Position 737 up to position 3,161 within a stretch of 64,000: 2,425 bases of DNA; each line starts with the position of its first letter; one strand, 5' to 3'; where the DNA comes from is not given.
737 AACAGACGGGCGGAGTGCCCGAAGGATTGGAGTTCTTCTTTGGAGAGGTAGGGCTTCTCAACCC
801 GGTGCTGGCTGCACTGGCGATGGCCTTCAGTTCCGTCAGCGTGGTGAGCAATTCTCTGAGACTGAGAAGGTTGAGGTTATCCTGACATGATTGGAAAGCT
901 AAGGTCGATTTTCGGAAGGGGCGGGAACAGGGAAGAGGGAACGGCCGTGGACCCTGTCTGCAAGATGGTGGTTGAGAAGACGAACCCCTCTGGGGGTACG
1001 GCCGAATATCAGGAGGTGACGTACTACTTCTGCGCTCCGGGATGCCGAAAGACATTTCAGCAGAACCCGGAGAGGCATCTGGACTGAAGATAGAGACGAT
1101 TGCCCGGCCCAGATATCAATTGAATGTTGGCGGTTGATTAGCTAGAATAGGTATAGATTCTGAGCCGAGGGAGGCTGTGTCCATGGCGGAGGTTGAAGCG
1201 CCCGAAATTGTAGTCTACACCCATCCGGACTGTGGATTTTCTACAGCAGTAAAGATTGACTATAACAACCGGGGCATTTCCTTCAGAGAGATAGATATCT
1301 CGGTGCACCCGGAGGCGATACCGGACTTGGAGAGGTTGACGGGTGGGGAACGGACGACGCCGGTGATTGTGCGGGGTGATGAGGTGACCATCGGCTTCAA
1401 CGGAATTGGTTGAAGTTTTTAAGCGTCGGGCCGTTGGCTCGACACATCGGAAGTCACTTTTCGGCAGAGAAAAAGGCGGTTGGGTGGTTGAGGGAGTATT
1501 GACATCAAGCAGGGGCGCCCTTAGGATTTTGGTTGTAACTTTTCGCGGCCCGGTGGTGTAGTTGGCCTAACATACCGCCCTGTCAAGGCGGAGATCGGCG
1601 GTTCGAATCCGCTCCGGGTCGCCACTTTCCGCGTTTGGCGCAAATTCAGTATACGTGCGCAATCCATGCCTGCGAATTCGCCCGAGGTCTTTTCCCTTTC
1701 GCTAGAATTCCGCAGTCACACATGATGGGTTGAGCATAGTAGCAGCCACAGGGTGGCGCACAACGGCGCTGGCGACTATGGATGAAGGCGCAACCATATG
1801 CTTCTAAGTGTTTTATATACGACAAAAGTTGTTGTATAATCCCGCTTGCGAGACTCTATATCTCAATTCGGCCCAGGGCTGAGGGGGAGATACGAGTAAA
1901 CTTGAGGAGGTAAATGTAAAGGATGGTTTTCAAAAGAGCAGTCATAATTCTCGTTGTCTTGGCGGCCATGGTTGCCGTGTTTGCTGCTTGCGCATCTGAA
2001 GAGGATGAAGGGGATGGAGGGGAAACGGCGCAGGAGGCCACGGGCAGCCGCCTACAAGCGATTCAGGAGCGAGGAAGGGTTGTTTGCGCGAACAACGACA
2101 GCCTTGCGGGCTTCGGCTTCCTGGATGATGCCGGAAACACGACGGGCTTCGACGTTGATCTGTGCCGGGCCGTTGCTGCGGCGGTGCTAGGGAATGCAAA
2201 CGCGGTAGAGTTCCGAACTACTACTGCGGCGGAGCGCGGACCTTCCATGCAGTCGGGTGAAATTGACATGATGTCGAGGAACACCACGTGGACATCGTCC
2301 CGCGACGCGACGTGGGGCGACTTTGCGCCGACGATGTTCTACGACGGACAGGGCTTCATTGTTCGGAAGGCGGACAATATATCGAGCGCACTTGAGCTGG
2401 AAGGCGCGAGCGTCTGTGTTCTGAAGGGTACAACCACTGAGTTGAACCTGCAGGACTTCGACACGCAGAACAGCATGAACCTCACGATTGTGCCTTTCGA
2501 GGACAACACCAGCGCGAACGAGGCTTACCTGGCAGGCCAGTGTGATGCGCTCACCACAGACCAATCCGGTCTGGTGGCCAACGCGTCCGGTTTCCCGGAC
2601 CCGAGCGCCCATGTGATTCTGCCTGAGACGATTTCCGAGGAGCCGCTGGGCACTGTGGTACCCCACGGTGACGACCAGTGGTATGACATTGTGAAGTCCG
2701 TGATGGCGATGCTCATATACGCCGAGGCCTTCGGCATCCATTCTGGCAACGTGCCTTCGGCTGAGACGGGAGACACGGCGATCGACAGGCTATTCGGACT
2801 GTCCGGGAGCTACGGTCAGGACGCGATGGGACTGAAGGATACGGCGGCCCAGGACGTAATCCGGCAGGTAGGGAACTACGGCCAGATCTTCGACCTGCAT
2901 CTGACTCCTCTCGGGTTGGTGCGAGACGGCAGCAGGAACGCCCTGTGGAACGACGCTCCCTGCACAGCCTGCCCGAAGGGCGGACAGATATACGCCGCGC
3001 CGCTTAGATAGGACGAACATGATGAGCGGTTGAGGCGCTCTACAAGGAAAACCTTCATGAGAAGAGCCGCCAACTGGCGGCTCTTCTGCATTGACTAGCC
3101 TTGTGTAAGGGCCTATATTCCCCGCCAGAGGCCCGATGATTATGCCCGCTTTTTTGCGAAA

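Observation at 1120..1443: Glutaredoxin-like gene ending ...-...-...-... (U-x-x-stop) next to copA and a YHS protein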

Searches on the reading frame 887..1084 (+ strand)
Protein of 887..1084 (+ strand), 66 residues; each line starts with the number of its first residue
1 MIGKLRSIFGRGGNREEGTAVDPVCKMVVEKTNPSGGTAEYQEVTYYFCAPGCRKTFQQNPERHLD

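Call 3: search_protein_families(library=ncbifam, proteins=[window:887-1084:+], max_evalue=0.01)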
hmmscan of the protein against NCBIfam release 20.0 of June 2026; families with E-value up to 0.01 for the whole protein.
seq(66 aa): 0 families

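Call 4: search_protein_families(library=pfam, proteins=[window:887-1084:+], max_evalue=0.01)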
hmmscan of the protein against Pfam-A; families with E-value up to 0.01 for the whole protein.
seq(66 aa): 2 families
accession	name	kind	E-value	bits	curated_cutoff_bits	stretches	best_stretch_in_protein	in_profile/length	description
PF04945.19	YHS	-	3e-08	34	30.3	1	21-64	2-43/47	YHS domain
PF24273.1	TRASH_HVO_1752_C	-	0.00083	19.9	27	1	35-63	14-42/47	HVO_1752, C-terminal TRASH domain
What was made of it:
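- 887..1087 (+): Small YHS-domain protein (66 aa). It starts 1 nt after the copA stop and ends with an ordinary TGA. PF04945, 34 bits against a cut-off of 30.3 (call 4).
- Checked: Upstream genes: a Cu-ATPase C-terminus at 19-885 and a YHS protein at 887-1087 (PF04945, call 4).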

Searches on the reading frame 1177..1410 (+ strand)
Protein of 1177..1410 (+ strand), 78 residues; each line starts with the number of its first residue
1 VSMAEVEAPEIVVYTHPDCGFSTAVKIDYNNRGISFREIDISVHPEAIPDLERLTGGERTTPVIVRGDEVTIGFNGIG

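Call 3: search_protein_families(library=ncbifam, proteins=[window:1177-1410:+], max_evalue=0.01)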
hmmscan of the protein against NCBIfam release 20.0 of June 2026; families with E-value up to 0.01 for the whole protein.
seq(78 aa): 12 families
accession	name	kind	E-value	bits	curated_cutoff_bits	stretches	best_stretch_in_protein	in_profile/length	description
NF041211.1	gluta_UXX_star_2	equivalog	1.7e-33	114.4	100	1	11-78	1-68/71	UXX-star (seleno)protein family 2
NF041212.1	Uxx_star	subfamily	8.1e-27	93.3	66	1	11-76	1-66/70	Uxx-star family glutaredoxin-like (seleno)protein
NF047338.1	gluta_UXX_star_3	exception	1.2e-17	63.7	97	1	11-76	1-66/70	UXX-star (seleno)protein family 3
NF045501.1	HUGP_GUXX-star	exception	3.6e-16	59.4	325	1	7-76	163-232/236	HUGP/GUXX-star fusion selenoprotein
NF041114.2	gluta_UXX_star_1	equivalog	1.9e-13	50.5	72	1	11-76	1-66/70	UXX-star selenoprotein family 1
TIGR02196.1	GlrX_YruB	hypoth_equivalog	1.1e-10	41.8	88.55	1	11-75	2-65/74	glutaredoxin-like protein, YruB-family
TIGR02194.1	GlrX_NrdH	subfamily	2.7e-08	33.9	85.75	1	11-75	1-64/72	glutaredoxin-like protein NrdH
NF007657.0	PRK10329.1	equivalog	1.2e-07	31.6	131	1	11-74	3-64/81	glutaredoxin-like protein NrdH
TIGR02181.1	GRX_bact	equivalog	1.5e-07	31.5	90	1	11-69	1-59/80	glutaredoxin 3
TIGR02200.1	GlrX_actino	hypoth_equivalog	0.00099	19.5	89.5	1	11-65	2-56/77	mycoredoxin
NF007923.0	PRK10638.1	equivalog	0.0032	17.5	129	1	10-51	3-44/83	glutaredoxin 3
TIGR02190.1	GlrX-dom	hypoth_equivalog_domain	0.0036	17.2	99.3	1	10-66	9-64/79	glutaredoxin-family domain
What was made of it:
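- On NrdH-redoxin (TIGR02194): 33.9 bits against a cut-off of 85.75 (call 3).
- Closest known: NrdH-redoxin and small bacterial glutaredoxins. Different: NrdH and Grx models score far below their cut-offs (call 3).
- The NrdH model is far below its cut-off (33.9 bits against 85.75, call 3).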

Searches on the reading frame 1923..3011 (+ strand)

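Call 60: search_protein_families(library=ncbifam, proteins=[window:1923-3011:+], max_evalue=1e-10)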
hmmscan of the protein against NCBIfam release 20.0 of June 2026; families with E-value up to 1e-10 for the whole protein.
window:1923-3011:+ (362 aa): 4 families
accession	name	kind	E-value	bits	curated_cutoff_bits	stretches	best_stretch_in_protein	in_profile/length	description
TIGR01096.1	3A0103s03R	subfamily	3.3e-45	154.5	256.35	1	41-324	15-247/250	lysine/arginine/ornithine ABC transporter substrate-binding protein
NF008885.0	PRK11917.1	equivalog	5.5e-22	78.6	373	1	16-257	9-239/259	bifunctional adhesin/ABC transporter aspartate/glutamate-binding protein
NF008063.0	PRK10797.1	subfamily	1.2e-17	64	375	1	19-262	12-254/302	glutamate/aspartate ABC transporter substrate-binding protein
NF008426.0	PRK11260.1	equivalog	4e-11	42.7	312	1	36-215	26-199/266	cystine ABC transporter substrate-binding protein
